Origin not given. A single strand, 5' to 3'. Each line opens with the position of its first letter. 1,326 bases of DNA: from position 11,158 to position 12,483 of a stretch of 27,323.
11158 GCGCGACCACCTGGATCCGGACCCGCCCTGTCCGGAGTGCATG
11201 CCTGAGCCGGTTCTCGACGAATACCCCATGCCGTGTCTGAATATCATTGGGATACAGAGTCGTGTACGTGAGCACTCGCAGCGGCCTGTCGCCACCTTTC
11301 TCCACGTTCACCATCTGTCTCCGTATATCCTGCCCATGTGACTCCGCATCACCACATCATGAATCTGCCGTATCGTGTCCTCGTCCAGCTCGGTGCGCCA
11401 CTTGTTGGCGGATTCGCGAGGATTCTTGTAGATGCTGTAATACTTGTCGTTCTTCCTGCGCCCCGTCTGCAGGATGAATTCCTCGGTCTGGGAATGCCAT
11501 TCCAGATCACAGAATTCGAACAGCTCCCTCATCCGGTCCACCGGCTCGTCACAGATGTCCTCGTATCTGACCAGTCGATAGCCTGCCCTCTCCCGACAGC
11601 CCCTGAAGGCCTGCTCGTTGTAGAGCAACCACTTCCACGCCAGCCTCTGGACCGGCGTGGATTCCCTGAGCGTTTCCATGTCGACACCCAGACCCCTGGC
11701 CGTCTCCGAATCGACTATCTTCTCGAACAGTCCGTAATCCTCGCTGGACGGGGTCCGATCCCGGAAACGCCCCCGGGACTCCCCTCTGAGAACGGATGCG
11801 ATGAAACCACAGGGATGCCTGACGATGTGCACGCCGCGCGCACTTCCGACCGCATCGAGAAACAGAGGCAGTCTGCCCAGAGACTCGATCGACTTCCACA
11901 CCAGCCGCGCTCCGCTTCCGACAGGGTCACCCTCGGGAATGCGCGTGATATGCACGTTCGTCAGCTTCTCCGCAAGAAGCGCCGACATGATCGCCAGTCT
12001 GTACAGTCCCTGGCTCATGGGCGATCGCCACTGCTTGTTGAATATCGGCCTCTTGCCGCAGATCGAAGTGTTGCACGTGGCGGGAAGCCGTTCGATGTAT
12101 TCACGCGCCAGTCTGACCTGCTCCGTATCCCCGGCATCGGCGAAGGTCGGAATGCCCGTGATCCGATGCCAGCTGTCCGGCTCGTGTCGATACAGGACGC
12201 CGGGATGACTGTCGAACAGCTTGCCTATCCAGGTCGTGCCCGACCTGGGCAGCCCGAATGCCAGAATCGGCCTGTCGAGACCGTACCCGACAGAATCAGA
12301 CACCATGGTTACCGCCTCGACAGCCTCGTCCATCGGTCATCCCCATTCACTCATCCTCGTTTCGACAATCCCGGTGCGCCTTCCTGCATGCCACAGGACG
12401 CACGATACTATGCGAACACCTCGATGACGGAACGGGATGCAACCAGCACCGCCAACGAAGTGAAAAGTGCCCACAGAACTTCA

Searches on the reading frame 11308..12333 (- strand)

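Call 6: search_protein_families(library=ncbifam, proteins=[window:11308-12333:-], max_evalue=0.01)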
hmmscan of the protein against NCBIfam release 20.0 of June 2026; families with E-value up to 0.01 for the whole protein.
window:11308-12333:- (341 aa): 1 family
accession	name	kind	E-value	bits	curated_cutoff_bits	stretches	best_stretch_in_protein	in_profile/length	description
NF052394.1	NodProtNoeE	equivalog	0.0057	15.4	500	0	26-52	14-40/387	nodulation protein NoeE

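Call 82: search_protein_families(library=pfam, proteins=[window:11308-12333:-], max_evalue=0.001)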
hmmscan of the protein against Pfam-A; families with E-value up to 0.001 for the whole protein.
window:11308-12333:- (341 aa): 2 families
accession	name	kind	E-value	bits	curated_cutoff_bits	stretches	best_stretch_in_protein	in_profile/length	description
PF13469.12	Sulfotransfer_3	-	7.1e-15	56.3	27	1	22-280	1-215/216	Sulfotransferase family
PF00685.33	Sulfotransfer_1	-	6.5e-10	39.3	22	1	246-329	150-248/255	Sulfotransferase domain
